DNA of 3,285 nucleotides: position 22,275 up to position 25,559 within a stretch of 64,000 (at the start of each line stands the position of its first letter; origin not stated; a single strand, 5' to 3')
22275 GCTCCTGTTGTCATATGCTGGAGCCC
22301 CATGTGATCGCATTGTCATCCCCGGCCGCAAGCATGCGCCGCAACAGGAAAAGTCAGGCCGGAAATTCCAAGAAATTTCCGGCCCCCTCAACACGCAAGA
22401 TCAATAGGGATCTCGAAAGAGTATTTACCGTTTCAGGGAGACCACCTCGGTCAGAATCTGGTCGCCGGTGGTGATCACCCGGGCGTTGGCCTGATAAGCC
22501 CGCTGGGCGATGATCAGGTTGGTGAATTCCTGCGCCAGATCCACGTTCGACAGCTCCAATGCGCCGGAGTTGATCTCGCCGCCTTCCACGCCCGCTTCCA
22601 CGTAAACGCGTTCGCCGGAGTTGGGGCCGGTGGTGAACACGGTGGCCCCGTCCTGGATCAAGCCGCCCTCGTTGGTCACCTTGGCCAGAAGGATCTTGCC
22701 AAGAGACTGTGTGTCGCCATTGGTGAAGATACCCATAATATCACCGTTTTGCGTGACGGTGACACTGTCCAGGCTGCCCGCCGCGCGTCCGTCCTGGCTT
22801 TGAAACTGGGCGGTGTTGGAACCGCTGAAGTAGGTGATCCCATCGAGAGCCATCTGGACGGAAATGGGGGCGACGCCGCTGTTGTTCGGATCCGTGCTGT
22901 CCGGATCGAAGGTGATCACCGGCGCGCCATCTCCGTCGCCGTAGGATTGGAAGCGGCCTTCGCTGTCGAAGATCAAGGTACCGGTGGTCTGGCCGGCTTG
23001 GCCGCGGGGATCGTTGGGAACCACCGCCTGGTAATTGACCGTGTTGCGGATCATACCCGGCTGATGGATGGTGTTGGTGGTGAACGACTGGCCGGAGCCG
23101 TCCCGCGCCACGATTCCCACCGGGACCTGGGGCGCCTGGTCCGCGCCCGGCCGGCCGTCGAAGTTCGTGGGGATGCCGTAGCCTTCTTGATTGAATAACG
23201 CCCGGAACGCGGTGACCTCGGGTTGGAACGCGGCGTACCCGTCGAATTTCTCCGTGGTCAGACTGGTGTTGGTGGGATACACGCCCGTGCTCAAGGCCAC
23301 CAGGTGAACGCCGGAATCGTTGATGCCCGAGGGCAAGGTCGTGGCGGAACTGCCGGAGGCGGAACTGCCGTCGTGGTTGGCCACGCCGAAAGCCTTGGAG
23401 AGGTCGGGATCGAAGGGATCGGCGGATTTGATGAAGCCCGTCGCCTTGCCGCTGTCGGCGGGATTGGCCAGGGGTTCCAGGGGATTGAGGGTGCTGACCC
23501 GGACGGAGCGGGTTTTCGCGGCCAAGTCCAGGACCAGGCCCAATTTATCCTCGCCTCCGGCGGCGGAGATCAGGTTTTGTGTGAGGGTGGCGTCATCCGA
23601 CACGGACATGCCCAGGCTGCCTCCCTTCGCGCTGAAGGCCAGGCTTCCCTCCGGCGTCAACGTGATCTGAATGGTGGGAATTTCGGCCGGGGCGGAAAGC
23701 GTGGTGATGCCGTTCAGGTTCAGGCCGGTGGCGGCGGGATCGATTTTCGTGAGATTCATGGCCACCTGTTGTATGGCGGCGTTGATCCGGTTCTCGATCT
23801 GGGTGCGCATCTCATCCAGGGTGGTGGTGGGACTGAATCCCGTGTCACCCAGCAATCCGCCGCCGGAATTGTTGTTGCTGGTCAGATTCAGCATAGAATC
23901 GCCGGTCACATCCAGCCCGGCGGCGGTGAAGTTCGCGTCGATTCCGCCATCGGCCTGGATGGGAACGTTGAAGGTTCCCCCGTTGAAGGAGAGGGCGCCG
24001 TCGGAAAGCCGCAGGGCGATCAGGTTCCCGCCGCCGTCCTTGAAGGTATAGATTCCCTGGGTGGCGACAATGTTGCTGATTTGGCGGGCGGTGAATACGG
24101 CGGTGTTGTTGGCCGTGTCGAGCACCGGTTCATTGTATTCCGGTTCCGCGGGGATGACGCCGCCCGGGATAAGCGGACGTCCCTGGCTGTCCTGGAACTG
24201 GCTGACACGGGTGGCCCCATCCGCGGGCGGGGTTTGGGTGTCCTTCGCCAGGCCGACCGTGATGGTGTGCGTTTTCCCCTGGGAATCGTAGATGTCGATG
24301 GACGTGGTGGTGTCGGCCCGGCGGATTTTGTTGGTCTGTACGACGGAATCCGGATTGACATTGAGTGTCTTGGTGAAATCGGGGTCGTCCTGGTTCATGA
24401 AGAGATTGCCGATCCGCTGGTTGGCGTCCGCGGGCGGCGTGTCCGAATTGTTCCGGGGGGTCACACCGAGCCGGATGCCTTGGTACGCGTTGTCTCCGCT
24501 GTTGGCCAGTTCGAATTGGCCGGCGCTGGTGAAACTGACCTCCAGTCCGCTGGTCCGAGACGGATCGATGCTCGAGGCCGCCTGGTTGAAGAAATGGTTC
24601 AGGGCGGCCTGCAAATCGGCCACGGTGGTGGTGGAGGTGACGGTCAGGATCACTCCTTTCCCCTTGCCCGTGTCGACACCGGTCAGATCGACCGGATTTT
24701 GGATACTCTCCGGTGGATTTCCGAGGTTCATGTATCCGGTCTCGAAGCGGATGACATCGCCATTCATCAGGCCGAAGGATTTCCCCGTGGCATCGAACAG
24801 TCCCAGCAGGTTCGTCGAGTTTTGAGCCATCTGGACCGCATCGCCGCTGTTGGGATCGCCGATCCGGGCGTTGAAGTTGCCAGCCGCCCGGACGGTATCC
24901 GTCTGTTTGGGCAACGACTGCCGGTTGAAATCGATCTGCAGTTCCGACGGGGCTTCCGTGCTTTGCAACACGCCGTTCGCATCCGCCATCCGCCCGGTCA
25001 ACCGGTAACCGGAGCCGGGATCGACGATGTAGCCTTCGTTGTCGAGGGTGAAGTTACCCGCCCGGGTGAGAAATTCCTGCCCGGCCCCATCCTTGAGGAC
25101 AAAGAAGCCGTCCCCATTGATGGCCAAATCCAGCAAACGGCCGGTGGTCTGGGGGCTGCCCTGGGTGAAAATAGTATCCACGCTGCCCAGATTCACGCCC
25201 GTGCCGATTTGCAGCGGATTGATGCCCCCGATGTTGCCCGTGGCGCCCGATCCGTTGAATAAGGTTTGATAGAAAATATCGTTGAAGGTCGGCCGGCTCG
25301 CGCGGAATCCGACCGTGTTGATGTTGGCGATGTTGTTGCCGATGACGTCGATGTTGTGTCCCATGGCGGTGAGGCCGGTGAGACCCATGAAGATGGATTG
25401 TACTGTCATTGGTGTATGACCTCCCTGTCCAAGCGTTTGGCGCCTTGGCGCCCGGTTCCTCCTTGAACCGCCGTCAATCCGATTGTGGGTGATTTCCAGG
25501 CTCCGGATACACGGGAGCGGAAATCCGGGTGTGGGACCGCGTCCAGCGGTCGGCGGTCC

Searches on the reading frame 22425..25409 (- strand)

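Call 60: search_protein_families(library=pfam, proteins=[window:22425-25409:-], max_evalue=0.00001)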
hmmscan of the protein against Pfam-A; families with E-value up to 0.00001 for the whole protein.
window:22425-25409:- (994 aa): 4 families
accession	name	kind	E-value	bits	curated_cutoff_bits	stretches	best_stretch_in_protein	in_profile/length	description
PF06429.18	Flg_bbr_C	-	3.4e-16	58.9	23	1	948-990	2-44/46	Flagellar basal body rod FlgEFG protein C-terminal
PF22692.1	LlgE_F_G_D1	-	2.7e-11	43.9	27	1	96-150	1-44/64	Flagellar hook protein FlgE/F/G D1 domain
PF07559.19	FlgE_D2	-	1.7e-07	32.3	22.7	0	799-874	65-141/142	Flagellar basal body protein FlaE D2 domain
PF00460.25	Flg_bb_rod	-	7e-07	29.5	20.7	1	10-36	5-31/31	Flagella basal body rod protein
